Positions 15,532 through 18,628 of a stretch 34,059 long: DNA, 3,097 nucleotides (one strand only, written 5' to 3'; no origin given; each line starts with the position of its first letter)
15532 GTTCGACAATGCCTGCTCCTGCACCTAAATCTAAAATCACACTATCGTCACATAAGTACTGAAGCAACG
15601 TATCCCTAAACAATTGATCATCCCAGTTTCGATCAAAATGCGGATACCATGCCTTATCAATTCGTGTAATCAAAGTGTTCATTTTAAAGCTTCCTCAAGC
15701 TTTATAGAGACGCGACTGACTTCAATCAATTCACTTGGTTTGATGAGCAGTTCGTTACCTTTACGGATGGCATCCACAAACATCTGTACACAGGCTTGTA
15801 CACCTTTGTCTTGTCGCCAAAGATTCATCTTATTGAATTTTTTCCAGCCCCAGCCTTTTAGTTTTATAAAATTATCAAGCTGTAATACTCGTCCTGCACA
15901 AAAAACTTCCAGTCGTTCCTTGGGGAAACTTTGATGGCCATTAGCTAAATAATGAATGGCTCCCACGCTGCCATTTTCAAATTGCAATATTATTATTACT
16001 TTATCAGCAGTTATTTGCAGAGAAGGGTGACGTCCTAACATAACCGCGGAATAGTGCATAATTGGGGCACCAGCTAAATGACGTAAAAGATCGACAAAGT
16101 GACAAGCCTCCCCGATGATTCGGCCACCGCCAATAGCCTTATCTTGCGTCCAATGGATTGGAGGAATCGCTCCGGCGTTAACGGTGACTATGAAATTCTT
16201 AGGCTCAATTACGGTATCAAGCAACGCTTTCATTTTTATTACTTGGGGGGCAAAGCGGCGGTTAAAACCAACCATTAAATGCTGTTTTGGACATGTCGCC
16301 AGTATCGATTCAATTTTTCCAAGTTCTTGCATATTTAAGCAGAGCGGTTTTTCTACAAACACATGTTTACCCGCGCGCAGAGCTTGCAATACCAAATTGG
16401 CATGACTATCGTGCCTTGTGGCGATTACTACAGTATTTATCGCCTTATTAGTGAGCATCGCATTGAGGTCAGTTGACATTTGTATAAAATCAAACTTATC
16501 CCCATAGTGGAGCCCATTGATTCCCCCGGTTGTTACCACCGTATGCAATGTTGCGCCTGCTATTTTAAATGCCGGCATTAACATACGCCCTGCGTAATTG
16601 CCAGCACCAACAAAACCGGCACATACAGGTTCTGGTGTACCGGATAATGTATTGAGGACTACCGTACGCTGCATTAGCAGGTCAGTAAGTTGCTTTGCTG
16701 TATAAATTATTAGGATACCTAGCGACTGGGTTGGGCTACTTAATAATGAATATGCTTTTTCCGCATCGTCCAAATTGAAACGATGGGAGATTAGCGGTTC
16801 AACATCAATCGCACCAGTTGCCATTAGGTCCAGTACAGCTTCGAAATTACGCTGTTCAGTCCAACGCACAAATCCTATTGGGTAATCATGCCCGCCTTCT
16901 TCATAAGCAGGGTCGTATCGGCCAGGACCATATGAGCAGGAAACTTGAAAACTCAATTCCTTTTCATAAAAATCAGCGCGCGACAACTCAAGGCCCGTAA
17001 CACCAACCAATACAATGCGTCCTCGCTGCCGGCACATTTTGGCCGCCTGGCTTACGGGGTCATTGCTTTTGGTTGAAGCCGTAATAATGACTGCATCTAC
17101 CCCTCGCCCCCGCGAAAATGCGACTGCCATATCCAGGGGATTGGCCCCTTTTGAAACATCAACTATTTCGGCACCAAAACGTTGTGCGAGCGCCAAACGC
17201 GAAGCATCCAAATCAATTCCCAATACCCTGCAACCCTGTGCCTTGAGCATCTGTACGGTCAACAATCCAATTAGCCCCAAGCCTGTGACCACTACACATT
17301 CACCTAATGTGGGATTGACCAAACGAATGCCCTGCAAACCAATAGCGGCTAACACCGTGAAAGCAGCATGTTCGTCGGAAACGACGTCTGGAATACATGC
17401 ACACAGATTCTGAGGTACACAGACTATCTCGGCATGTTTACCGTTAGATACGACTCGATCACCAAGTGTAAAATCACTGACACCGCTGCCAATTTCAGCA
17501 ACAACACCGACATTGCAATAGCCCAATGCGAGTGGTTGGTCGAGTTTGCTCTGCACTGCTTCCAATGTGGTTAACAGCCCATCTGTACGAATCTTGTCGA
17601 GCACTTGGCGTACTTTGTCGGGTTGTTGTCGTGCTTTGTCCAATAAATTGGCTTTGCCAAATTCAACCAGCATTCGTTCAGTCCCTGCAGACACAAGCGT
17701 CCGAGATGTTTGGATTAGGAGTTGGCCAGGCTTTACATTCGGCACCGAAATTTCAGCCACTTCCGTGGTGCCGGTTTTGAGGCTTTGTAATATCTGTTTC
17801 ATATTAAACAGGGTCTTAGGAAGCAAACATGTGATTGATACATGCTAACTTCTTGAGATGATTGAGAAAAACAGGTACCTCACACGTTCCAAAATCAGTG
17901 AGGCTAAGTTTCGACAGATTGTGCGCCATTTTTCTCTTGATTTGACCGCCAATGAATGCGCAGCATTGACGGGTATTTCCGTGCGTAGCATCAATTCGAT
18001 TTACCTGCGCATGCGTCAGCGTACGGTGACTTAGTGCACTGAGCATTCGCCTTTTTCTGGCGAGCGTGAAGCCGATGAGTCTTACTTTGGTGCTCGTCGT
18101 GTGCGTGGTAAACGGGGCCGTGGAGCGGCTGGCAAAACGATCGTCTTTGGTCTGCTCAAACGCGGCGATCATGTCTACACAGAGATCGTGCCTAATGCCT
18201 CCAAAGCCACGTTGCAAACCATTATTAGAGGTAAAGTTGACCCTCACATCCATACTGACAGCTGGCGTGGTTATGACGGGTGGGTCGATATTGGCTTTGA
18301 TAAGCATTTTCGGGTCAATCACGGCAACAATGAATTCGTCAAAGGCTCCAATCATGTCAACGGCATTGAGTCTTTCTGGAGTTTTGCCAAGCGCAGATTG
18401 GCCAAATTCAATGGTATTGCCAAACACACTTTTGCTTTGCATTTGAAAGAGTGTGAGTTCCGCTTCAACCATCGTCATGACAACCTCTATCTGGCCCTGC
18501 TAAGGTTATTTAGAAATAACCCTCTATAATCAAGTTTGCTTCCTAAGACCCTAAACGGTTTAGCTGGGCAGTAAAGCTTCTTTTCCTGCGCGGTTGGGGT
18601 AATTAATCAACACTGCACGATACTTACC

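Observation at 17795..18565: IS1016-group element inserted between wbuZ and the bi-domain oxidoreductase, with an amber-disrupted transposase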

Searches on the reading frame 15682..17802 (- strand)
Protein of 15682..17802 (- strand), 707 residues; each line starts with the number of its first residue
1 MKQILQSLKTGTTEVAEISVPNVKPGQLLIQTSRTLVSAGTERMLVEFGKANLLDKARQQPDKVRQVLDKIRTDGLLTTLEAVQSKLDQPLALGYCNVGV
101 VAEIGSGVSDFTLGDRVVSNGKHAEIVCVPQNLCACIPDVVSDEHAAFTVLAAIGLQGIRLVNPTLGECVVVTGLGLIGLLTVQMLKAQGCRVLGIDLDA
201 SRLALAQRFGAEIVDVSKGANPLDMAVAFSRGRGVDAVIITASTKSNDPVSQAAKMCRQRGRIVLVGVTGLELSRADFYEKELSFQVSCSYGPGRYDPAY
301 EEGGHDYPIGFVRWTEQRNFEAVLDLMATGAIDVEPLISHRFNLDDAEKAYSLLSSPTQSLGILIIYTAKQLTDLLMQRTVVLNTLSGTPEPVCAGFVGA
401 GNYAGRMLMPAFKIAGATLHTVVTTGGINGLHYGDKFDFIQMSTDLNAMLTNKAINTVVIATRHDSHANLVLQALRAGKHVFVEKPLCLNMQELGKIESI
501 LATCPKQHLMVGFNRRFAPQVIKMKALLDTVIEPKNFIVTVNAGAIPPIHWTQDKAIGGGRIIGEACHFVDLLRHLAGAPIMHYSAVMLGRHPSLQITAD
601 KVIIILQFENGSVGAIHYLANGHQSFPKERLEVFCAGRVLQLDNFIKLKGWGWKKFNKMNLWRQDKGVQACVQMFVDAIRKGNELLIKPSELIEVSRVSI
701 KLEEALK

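Call 7: search_protein_families(library=pfam, proteins=[window:15682-17802:-])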
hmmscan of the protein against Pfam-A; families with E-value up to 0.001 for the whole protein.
window:15682-17802:- (707 aa): 8 families
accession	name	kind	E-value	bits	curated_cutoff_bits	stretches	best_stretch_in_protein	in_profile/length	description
PF00107.32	ADH_zinc_N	-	3.3e-18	66.3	31.8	1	178-298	2-122/129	Zinc-binding dehydrogenase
PF01408.29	GFO_IDH_MocA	-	5.6e-17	63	24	1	396-511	4-116/120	Oxidoreductase family, NAD-binding Rossmann fold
PF22725.1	GFO_IDH_MocA_C3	-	5.3e-08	33.3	27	1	548-635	32-118/124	GFO/IDH/MocA C-terminal domain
PF02894.22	GFO_IDH_MocA_C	-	5.8e-07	30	22.9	1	550-617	31-100/218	Oxidoreductase family, C-terminal alpha/beta domain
PF13602.12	ADH_zinc_N_2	-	4e-06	28.2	27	1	231-356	20-125/134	Zinc-binding dehydrogenase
PF08240.17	ADH_N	-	3.1e-05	24.6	23.5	1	85-138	28-103/104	Alcohol dehydrogenase GroES-like domain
PF16912.11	Glu_dehyd_C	-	7.1e-05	22.8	34.9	0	169-270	33-133/211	Glucose dehydrogenase C-terminus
PF19858.4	OxRdtase_C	-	0.00063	19.6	26.3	0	565-618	25-77/163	Bacterial oxidoreductases, C-terminal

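Call 8: search_protein_families(library=ncbifam, proteins=[window:15682-17802:-])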
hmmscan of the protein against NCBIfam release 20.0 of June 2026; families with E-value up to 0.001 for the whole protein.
window:15682-17802:- (707 aa): 30 families (the best 25 are shown)
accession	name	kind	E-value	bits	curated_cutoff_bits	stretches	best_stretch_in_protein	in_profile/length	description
TIGR04380.1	myo_inos_iolG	equivalog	1e-27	96.9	355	1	413-699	23-316/330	inositol 2-dehydrogenase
TIGR00692.1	tdh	equivalog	7.2e-21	74.6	458.35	1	119-273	115-267/340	L-threonine 3-dehydrogenase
NF003808.0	PRK05396.1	equivalog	1.4e-18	66.9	380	1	119-270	117-266/341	L-threonine 3-dehydrogenase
NF041097.1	keto_inos_dh_IolM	equivalog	3.4e-18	65.5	450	2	167-270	207-314/389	scyllo-inosose 3-dehydrogenase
NF040723.1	UDP-GlcNAcDh_Arch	equivalog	4.9e-17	62.4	450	1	441-700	48-295/302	UDP-N-acetylglucosamine 3-dehydrogenase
NF052479.1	LevoglcsnDh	equivalog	8.1e-17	61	650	1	433-579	52-204/386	levoglucosan dehydrogenase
NF041172.1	AcrlCoa_red_Thmprot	equivalog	4.1e-16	58.8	500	1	121-267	116-256/334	acryloyl-CoA reductase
TIGR03989.1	Rxyl_3153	subfamily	3.4e-15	56.2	440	1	162-282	182-302/370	NDMA-dependent alcohol dehydrogenase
TIGR02824.1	quinone_pig3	subfamily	9.2e-14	51.2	296.8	1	93-270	61-241/325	putative NAD(P)H quinone oxidoreductase, PIG3 family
NF007642.0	PRK10309.1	equivalog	9.3e-14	51.4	550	1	119-270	113-263/347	galactitol-1-phosphate 5-dehydrogenase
NF010344.0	PRK13771.1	subfamily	1.2e-13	50.8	349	1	120-267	115-255/334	putative alcohol dehydrogenase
TIGR03451.1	mycoS_dep_FDH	equivalog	2.1e-13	49.8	512.9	1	150-353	161-345/358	S-(hydroxymethyl)mycothiol dehydrogenase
NF007489.0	PRK10083.1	equivalog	2.3e-13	49.8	376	1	117-287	111-281/339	Zn-dependent oxidoreductase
NF006940.0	PRK09422.1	equivalog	2.1e-12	46.6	344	1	121-269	115-262/338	alcohol dehydrogenase AdhP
NF008607.0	PRK11579.1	subfamily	5.7e-12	45.3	330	1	396-581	8-193/346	oxidoreductase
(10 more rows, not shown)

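Call 19: find_encoding_contigs(protein=window:15682-17802:-, flank=10000, max_places=10)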
Protein window:15682-17802:- (707 aa): no gene with exactly this product is on record in the collection.

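Call 30: find_homologous_proteins(query=window:15682-17802:-, max_evalue=1e-50)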
Query window:15682-17802:- (707 aa): 8000 proteins with E <= 1e-50 among 8000 candidates; the best 120 are listed.
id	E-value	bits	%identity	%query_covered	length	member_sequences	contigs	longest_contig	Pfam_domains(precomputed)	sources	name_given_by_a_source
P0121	0.0e+0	1591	100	100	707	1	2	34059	PF01408.29,PF22725.2,PF00107.33,PF02894.23,PF13602.13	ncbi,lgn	-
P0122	0.0e+0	1229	76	100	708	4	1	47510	PF01408.29,PF22725.2,PF00107.33,PF02894.23,PF13602.13,PF08240.18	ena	-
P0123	0.0e+0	1221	76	100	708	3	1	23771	PF01408.29,PF22725.2,PF00107.33,PF02894.23,PF13602.13,PF08240.18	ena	-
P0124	0.0e+0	1216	75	100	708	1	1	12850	PF01408.29,PF22725.2,PF00107.33,PF02894.23,PF13602.13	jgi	jgi:predicted dehydrogenase/NADPH:quinone reductase-like Zn-dependent oxidoreductase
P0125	0.0e+0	1205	75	100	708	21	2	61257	PF01408.29,PF22725.2,PF00107.33,PF02894.23,PF13602.13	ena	-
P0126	0.0e+0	1197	75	100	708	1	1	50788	PF01408.29,PF22725.2,PF00107.33,PF02894.23,PF13602.13,PF08240.18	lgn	-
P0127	0.0e+0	1193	73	100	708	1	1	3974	PF01408.29,PF22725.2,PF00107.33,PF02894.23,PF13602.13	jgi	jgi:predicted dehydrogenase/threonine dehydrogenase-like Zn-dependent dehydrogenase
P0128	0.0e+0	1186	74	100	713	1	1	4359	PF01408.29,PF22725.2,PF00107.33,PF02894.23,PF13602.13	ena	-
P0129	0.0e+0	1185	74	100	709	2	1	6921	PF01408.29,PF22725.2,PF00107.33,PF02894.23,PF02254.25,PF13602.13,PF08240.18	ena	-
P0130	0.0e+0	1184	74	99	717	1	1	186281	PF01408.29,PF22725.2,PF00107.33,PF02894.23,PF02254.25,PF13602.13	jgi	-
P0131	0.0e+0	1180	73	100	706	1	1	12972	PF01408.29,PF22725.2,PF00107.33,PF02894.23,PF13602.13,PF08240.18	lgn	-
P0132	0.0e+0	1172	74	99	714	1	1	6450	PF01408.29,PF22725.2,PF00107.33,PF02894.23,PF13602.13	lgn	-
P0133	0.0e+0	1172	73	100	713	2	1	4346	PF01408.29,PF22725.2,PF00107.33,PF02894.23,PF13602.13,PF08240.18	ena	-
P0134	0.0e+0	1168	73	100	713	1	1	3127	PF01408.29,PF22725.2,PF00107.33,PF02894.23,PF13602.13,PF08240.18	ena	-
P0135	0.0e+0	1156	72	100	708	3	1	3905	PF01408.29,PF22725.2,PF00107.33,PF02894.23,PF13602.13,PF08240.18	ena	-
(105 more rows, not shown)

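Call 31: list_cluster_members(proteins=[P0121, P0001])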
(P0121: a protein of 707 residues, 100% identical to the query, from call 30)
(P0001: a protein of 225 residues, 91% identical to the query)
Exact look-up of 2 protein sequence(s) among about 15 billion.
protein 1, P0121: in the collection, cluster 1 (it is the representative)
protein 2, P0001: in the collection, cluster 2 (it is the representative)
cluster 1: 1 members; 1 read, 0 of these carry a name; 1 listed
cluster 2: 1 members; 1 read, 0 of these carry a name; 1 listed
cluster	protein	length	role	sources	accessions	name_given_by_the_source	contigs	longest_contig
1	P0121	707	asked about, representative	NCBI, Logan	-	-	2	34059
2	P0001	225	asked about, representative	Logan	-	-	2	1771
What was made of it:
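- Tried and rejected: It was not identified, because the protein records carry no names (call 31).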

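Call 32: find_encoding_contigs(protein=P0122, flank=6000, max_places=3)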
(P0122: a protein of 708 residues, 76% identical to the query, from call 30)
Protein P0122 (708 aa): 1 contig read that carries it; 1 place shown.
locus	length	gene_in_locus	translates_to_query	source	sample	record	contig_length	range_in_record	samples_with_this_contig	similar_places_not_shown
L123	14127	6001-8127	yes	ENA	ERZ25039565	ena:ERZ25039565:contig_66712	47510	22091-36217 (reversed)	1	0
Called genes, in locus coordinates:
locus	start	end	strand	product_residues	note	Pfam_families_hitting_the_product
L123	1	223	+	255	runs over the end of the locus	PF02811:PHP, PF13263:PHP_C (weak)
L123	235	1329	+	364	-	PF00155:Aminotran_1_2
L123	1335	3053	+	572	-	PF16889:Hepar_II_III_N, PF07940:Hepar_II_III_C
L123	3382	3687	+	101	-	PF02706:Wzz (faint)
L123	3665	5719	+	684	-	PF13807:GNVR, PF13614:AAA_31 (weak)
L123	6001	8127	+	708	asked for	PF08240:ADH_N (faint), PF00107:ADH_zinc_N, PF13602:ADH_zinc_N_2 (weak), PF01408:GFO_IDH_MocA, PF02894:GFO_IDH_MocA_C, PF22725:GFO_IDH_MocA_C3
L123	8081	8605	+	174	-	-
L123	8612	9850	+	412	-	PF13439:Glyco_transf_4, PF13579:Glyco_trans_4_4, PF00534:Glycos_transf_1, PF13692:Glyco_trans_1_4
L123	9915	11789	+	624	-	PF13522:GATase_6, PF13537:GATase_7, PF00733:Asn_synthase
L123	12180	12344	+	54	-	PF00132:Hexapep (weak)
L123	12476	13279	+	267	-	PF22624:AASDHPPT_N, PF01648:ACPS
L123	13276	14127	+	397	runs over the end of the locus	PF00668:Condensation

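Call 33: find_encoding_contigs(protein=P0126, flank=6000, max_places=3)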
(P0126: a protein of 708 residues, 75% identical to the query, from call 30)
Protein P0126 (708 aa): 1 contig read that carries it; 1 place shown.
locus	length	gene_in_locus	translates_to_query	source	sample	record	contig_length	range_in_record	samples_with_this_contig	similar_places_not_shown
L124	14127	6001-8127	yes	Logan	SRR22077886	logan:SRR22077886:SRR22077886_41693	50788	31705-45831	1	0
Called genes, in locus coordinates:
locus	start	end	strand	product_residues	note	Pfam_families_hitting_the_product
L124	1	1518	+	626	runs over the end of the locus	PF13522:GATase_6, PF12481:DUF3700 (weak), PF13537:GATase_7, PF00733:Asn_synthase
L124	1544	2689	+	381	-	PF13439:Glyco_transf_4, PF13579:Glyco_trans_4_4, PF20706:GT4-conflict, PF00534:Glycos_transf_1, PF13692:Glyco_trans_1_4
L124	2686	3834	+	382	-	PF00534:Glycos_transf_1, PF13692:Glyco_trans_1_4, PF13524:Glyco_trans_1_2 (weak)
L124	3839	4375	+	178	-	PF00132:Hexapep, PF14602:Hexapep_2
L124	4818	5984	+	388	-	PF02350:Epimerase_2, PF13579:Glyco_trans_4_4 (faint)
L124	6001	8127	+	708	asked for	PF08240:ADH_N (faint), PF00107:ADH_zinc_N, PF13602:ADH_zinc_N_2 (weak), PF01408:GFO_IDH_MocA, PF02894:GFO_IDH_MocA_C, PF22725:GFO_IDH_MocA_C3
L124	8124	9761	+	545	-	PF16889:Hepar_II_III_N, PF07940:Hepar_II_III_C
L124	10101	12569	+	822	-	PF13439:Glyco_transf_4, PF13579:Glyco_trans_4_4, PF00534:Glycos_transf_1, PF13692:Glyco_trans_1_4, PF13439:Glyco_transf_4, PF13579:Glyco_trans_4_4, PF00534:Glycos_transf_1, PF13692:Glyco_trans_1_4, +1 more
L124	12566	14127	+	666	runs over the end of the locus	PF00953:Glycos_transf_4, PF13727:CoA_binding_3 (weak)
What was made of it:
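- Tried and rejected: These sit in different gene contexts (calls 32, 33).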

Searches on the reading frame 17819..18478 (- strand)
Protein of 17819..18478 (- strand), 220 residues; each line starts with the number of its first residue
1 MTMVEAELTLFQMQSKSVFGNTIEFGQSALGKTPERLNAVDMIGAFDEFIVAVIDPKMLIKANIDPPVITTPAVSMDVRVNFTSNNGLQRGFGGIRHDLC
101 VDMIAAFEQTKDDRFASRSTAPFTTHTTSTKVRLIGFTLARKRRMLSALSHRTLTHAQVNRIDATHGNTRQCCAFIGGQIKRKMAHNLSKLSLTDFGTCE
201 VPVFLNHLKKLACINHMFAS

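Call 39: find_encoding_contigs(protein=window:17819-18478:-, flank=5000, max_places=10)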
Protein window:17819-18478:- (220 aa): 3 contigs read that carry it; 1 place shown.
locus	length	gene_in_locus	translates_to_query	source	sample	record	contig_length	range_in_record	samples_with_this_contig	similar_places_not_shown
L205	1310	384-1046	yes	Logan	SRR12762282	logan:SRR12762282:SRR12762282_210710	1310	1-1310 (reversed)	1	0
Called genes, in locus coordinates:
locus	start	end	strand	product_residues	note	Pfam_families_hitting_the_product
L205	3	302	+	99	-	?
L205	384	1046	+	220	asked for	-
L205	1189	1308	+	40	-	?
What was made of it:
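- The ORF has no Pfam family on record (call 39).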

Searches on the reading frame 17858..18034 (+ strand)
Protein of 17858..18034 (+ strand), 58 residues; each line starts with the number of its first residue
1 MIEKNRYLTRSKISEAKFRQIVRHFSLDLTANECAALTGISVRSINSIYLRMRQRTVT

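Call 26: find_encoding_contigs(protein=window:17858-18034:+, flank=5000, max_places=10)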
Protein window:17858-18034:+ (58 aa): no gene with exactly this product is on record in the collection.
